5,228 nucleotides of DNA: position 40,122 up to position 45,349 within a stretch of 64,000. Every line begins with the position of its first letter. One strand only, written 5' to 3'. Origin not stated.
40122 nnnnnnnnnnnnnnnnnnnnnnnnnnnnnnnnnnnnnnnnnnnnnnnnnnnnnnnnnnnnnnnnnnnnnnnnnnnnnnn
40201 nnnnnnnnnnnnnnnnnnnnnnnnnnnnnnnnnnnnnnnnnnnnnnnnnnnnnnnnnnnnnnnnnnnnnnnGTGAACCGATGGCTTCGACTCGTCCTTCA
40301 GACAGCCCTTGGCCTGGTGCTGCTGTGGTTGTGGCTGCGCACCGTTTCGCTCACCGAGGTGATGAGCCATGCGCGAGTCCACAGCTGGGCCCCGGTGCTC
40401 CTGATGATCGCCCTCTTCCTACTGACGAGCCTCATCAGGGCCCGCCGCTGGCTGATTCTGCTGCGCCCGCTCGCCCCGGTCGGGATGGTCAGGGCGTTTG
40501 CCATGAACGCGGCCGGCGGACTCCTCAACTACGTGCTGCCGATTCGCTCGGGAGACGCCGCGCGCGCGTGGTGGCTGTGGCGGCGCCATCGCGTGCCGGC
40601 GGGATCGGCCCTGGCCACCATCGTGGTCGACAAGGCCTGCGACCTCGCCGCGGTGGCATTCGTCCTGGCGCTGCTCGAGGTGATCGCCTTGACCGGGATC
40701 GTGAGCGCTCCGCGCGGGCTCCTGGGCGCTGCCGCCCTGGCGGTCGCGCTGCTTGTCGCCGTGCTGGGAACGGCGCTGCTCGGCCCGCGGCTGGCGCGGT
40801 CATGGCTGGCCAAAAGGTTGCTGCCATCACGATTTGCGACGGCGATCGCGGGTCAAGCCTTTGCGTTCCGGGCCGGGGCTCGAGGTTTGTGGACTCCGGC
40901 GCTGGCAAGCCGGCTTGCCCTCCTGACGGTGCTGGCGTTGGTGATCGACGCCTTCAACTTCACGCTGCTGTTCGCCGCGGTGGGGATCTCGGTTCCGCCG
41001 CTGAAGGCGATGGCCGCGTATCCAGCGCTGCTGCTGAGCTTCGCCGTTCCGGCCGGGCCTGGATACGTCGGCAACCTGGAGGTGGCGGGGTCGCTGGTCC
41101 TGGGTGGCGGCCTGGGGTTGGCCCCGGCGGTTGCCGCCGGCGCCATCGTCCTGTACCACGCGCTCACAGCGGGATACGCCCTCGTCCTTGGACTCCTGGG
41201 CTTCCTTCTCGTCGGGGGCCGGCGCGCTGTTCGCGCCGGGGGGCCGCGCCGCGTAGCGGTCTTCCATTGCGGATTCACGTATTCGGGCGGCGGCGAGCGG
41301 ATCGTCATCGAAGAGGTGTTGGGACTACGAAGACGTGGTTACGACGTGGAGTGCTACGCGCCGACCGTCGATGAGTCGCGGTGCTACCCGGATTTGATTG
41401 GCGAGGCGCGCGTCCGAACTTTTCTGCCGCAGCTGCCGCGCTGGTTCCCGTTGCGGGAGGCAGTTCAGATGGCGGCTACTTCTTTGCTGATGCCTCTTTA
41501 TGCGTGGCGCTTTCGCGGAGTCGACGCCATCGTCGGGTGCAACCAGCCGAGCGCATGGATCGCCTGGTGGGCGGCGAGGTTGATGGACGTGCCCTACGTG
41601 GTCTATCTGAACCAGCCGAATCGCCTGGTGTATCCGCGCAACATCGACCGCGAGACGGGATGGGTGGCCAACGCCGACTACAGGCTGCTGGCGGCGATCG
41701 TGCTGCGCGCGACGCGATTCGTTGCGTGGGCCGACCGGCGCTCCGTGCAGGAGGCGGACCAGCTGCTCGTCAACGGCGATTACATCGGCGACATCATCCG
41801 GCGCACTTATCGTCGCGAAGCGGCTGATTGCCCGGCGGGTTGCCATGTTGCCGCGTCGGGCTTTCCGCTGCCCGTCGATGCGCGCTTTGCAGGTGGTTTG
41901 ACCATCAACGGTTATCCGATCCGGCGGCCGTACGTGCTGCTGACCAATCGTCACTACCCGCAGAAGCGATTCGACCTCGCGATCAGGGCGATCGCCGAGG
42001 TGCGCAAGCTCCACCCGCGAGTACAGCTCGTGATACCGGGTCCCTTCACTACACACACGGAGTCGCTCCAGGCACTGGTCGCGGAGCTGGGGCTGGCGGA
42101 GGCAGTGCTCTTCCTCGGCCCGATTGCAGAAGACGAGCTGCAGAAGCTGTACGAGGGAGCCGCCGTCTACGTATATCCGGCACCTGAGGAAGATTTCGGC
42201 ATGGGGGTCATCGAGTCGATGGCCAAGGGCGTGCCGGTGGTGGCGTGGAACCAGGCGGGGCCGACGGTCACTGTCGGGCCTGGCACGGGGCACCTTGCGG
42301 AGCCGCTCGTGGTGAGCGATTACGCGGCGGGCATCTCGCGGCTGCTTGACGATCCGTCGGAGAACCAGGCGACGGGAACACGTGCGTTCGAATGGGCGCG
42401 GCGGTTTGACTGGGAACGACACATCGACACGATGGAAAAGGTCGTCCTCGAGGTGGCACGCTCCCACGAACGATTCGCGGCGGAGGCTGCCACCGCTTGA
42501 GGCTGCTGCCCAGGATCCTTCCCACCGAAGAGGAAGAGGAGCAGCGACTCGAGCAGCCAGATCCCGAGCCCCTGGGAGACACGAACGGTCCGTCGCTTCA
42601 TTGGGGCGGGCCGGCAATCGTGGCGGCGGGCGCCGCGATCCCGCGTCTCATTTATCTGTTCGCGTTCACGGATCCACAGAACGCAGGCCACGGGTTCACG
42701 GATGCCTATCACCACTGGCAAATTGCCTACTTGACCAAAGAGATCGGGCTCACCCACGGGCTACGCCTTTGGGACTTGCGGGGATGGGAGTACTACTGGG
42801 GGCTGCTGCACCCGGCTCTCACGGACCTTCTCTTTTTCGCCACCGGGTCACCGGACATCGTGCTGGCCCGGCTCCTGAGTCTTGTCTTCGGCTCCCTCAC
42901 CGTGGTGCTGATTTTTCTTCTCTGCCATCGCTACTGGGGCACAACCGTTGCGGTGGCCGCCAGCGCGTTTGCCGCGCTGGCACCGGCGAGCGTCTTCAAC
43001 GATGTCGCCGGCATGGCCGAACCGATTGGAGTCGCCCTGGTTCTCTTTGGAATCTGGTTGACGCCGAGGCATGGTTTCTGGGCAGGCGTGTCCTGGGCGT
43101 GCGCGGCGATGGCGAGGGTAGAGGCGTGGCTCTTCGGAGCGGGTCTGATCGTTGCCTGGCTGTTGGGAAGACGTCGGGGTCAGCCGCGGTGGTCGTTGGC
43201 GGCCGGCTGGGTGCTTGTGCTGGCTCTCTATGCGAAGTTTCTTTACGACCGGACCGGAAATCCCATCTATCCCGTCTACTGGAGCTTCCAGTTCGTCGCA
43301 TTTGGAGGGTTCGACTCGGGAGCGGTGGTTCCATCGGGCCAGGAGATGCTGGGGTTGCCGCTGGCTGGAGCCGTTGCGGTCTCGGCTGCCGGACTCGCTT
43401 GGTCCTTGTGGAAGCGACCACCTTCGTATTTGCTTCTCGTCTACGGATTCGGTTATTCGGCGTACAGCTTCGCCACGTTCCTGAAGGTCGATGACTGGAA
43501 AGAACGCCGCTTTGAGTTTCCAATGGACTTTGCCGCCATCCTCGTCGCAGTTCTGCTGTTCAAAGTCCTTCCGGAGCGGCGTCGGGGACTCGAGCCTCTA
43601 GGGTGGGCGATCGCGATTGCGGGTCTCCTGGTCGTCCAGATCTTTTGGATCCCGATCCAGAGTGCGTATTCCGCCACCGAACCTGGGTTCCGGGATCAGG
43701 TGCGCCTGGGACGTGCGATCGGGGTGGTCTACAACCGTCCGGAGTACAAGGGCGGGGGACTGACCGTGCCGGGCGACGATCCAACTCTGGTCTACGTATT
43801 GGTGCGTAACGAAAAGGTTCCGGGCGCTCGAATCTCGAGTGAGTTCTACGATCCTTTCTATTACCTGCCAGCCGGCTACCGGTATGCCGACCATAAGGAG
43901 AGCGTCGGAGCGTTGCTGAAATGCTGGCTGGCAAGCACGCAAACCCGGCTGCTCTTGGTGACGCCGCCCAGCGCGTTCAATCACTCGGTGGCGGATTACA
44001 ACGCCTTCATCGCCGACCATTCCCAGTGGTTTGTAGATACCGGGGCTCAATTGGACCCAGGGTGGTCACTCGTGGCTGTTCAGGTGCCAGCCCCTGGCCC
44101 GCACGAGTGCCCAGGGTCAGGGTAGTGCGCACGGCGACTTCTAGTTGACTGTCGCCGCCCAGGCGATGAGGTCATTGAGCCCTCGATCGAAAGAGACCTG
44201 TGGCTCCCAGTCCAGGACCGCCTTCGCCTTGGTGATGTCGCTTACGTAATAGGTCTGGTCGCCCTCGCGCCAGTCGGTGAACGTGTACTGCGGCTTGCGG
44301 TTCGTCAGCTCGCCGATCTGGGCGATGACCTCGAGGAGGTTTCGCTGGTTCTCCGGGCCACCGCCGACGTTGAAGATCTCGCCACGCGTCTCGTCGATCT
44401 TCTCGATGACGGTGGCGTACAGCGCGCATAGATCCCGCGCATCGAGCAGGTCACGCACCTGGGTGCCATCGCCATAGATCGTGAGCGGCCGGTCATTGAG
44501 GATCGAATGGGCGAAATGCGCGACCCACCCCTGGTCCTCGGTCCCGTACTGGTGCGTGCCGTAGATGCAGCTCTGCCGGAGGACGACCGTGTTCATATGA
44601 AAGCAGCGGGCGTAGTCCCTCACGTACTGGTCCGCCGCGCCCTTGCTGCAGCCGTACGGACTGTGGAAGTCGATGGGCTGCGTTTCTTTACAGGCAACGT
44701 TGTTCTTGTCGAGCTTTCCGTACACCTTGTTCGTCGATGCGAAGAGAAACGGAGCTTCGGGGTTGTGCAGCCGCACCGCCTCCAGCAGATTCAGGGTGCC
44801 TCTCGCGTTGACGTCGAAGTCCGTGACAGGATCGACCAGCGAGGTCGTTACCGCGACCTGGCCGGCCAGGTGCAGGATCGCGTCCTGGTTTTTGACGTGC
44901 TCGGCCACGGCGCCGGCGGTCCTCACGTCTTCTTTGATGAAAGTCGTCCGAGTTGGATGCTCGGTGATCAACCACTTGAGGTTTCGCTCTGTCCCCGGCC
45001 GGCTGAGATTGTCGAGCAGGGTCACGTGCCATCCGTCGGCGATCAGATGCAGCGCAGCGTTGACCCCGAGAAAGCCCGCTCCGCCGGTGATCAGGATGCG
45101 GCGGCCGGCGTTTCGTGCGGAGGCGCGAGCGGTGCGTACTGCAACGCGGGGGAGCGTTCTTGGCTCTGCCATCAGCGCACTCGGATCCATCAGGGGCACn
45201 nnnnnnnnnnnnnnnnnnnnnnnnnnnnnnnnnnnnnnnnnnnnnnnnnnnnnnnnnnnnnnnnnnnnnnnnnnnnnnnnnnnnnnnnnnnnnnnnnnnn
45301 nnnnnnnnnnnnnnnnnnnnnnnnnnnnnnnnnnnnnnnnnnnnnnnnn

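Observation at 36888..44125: Five-gene translationally coupled envelope-glycan operon built around a mini-exosortase whose apparent substrate is the synthase itself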

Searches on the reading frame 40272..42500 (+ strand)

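Call 4: search_protein_families(library=ncbifam, proteins=[window:40272-42500:+], max_evalue=0.01)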
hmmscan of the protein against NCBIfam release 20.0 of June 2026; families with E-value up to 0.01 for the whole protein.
window:40272-42500:+ (742 aa): 27 families (the best 25 are shown)
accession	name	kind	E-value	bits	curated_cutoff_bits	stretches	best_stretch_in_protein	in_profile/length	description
TIGR03449.1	mycothiol_MshA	equivalog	1.2e-24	87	462.5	1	546-724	214-399/406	D-inositol-3-phosphate glycosyltransferase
TIGR04047.1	MSMEG_0565_glyc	hypoth_equivalog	4.6e-22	78.6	259.85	1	486-716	130-362/373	MSMEG_0565 family glycosyltransferase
TIGR03999.1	thiol_BshA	equivalog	4.7e-15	55.4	273.7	1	565-725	212-370/375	N-acetyl-alpha-D-glucosaminyl L-malate synthase BshA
NF041876.1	EPS_EpsE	equivalog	3.5e-14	52.9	400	1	560-705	222-372/389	exopolysaccharide biosynthesis GT4 family glycosyltransferase EpsE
NF038255.1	exopoly_VpsD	equivalog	7e-14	51.5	300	1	563-658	214-311/381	VpsD family glycosyltransferase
TIGR00374.1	TIGR00374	subfamily_domain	1.1e-10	41.4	43.2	1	18-311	8-310/323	flippase-like domain-containing protein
TIGR04063.1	stp3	hypoth_equivalog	2.1e-10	40.1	442.05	1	506-725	170-392/397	TIGR04063 family PEP-CTERM/XrtA system glycosyltransferase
TIGR03088.1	stp2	hypoth_equivalog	3.3e-10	39.5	409.05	1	573-723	219-368/374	TIGR03088 family PEP-CTERM/XrtA system glycosyltransferase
NF038295.1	EPS_HpsP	equivalog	3.5e-10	39.4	550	1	551-716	206-375/388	hormogonium polysaccharide biosynthesis glycosyltransferase HpsP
NF053787.1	GlcN_PG_synth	equivalog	9.9e-10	37.8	480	1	621-723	253-354/361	N-acetylglucosaminyl phosphatidylglycerol synthase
NF047880.1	glyco_SdgA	exception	1.6e-09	36.9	800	1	558-713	321-475/488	serine-aspartate repeat adhesin O-glycosyltransferase SdgA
NF012028.0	PRK15484.1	subfamily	2.3e-09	36.8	618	1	555-725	196-375/380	lipopolysaccharide N-acetylglucosaminyltransferase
NF041010.1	glycosy_Agl16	equivalog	7.5e-09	34.9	575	1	553-715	180-338/352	glycosylation protein Agl16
TIGR02149.1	glgA_Coryne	subfamily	1.5e-08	34.2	302.4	1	536-716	188-378/391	glycogen synthase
NF047881.1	glyco_SdgB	exception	6.5e-08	31.7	800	1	558-720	327-488/496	serine-aspartate repeat adhesin O-glycosyltransferase SdgB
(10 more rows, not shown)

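Call 5: search_protein_families(library=pfam, proteins=[window:40272-42500:+], max_evalue=0.01)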
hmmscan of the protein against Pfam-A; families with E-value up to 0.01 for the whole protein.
window:40272-42500:+ (742 aa): 6 families
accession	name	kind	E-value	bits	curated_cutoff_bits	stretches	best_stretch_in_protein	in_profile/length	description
PF03706.18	LPG_synthase_TM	-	5.9e-31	108.5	33.4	1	8-306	2-301/302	Lysylphosphatidylglycerol synthase TM region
PF00534.26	Glycos_transf_1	-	6.3e-26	91.4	26.4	1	552-707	15-171/172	Glycosyl transferases group 1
PF13692.12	Glyco_trans_1_4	-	1.8e-22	80.5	27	1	553-694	2-142/142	Glycosyl transferases group 1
PF20706.3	GT4-conflict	-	9.7e-12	45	26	1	505-682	153-335/385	Family 4 Glycosyltransferase in conflict systems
PF13439.12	Glyco_transf_4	-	2.5e-10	41.1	28.5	1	339-515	2-154/170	Glycosyltransferase Family 4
PF13579.12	Glyco_trans_4_4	-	2.4e-09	38.2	29.7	1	339-513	1-146/158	Glycosyl transferase 4-like domain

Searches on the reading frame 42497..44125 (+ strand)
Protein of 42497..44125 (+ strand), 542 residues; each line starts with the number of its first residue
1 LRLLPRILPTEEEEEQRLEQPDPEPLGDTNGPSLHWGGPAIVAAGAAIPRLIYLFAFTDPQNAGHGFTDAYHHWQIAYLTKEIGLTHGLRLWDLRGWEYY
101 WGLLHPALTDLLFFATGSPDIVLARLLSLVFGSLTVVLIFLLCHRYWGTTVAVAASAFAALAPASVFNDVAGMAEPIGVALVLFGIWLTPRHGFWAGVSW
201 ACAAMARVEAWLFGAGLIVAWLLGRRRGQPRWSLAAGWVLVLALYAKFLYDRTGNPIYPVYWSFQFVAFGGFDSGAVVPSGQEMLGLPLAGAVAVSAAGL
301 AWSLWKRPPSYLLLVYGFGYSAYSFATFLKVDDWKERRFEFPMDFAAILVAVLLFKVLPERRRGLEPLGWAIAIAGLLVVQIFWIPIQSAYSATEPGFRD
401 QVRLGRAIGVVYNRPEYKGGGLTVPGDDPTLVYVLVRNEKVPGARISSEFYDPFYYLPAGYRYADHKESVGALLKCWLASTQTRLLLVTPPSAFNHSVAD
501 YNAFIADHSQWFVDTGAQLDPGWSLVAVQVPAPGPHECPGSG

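Call 4: search_protein_families(library=ncbifam, proteins=[window:42497-44125:+], max_evalue=0.01)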
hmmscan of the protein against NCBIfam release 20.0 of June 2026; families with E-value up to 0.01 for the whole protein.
window:42497-44125:+ (542 aa): 1 family
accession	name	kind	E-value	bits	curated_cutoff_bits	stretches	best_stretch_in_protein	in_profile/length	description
TIGR04154.1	archaeo_STT3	subfamily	0.0061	14.9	450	0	98-168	66-143/831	oligosaccharyl transferase, archaeosortase A system-associated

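Call 5: search_protein_families(library=pfam, proteins=[window:42497-44125:+], max_evalue=0.01)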
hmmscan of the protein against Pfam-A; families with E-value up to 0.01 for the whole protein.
window:42497-44125:+ (542 aa): 3 families
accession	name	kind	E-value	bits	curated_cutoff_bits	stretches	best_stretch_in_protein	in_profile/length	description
PF02516.20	STT3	-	0.0033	17.4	24.5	1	126-174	100-148/405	Oligosaccharyl transferase STT3, N-terminal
PF13231.12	PMT_2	-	0.004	17.8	26.1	1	117-245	18-154/160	Dolichyl-phosphate-mannose-protein mannosyltransferase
PF13295.11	DUF4077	-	0.0077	16.6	25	0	106-160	97-151/172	Domain of unknown function (DUF4077)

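Call 85: search_solved_structures(query=A4, max_evalue=10)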
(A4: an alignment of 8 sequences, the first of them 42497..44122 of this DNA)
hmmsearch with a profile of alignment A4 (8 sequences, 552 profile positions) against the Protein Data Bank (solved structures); distinct sequences matched with E-value up to 10: 0.

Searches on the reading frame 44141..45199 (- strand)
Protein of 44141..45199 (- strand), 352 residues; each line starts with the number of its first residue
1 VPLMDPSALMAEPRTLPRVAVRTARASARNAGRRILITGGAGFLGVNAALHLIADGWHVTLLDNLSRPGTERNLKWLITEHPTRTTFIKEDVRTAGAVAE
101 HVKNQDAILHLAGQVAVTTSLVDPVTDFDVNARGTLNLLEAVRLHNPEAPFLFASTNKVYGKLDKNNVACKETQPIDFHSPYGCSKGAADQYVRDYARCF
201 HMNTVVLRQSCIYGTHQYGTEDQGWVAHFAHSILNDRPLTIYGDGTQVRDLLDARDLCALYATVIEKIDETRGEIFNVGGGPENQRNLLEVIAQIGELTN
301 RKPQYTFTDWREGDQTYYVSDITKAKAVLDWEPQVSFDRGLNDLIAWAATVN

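Call 61: search_protein_families(library=ncbifam, proteins=[window:44141-45199:-], max_evalue=0.00001)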
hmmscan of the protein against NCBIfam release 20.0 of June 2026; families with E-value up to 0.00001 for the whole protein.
window:44141-45199:- (352 aa): 23 families
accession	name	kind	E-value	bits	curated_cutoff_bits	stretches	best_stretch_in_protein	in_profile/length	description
TIGR01181.1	dTDP_gluc_dehyt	equivalog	4.3e-57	193.6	365.1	1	34-348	1-311/321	dTDP-glucose 4,6-dehydratase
TIGR01179.1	galE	equivalog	6.4e-46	156.7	262.3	1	34-349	1-326/332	UDP-glucose 4-epimerase GalE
NF007582.0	PRK10217.1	equivalog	4e-33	115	698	1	33-348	2-331/355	dTDP-glucose 4,6-dehydratase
NF007956.0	PRK10675.1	subfamily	1.3e-32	113.3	394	1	34-348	2-329/338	UDP-glucose 4-epimerase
NF007490.0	PRK10084.1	subfamily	1.7e-32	112.9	649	1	34-348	2-334/361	dTDP-glucose 4,6-dehydratase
NF011728.1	PRK15181.1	equivalog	1e-29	103.6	760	1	28-347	11-336/348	Vi polysaccharide biosynthesis UDP-N-acetylglucosaminuronic acid C-4 epimerase TviC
TIGR04180.1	EDH_00030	hypoth_equivalog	9.9e-29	100.3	475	1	35-335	1-296/297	NAD-dependent 4,6-dehydratase LegB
TIGR02622.1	CDP_4_6_dhtase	equivalog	2e-25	89.7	278.45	1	32-349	4-331/352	CDP-glucose 4,6-dehydratase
TIGR02197.1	heptose_epim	equivalog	1.5e-23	83.4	274.6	1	35-348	1-313/316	ADP-glyceromanno-heptose 6-epimerase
NF043036.1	ErythonDh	equivalog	3.4e-18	65.9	325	1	34-211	2-178/321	D-erythronate dehydrogenase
NF008872.0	PRK11908.1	equivalog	3.5e-14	52.6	294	1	33-343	2-330/349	bifunctional UDP-4-keto-pentose/UDP-xylose synthase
TIGR01472.1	gmd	equivalog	8.8e-13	48.2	415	1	104-204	77-177/342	GDP-mannose 4,6-dehydratase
NF042422.1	oxyalk_red_OleD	equivalog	2.9e-12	46.6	580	1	34-215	2-171/329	2-alkyl-3-oxoalkanoate reductase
NF041015.1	UDPsulfquin_syn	equivalog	4.7e-12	45.6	575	1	34-268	2-281/384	UDP-sulfoquinovose synthase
NF042423.1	oxyalk_red_Shew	equivalog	5.5e-12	45.4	580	1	33-216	9-178/331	2-alkyl-3-oxoalkanoate reductase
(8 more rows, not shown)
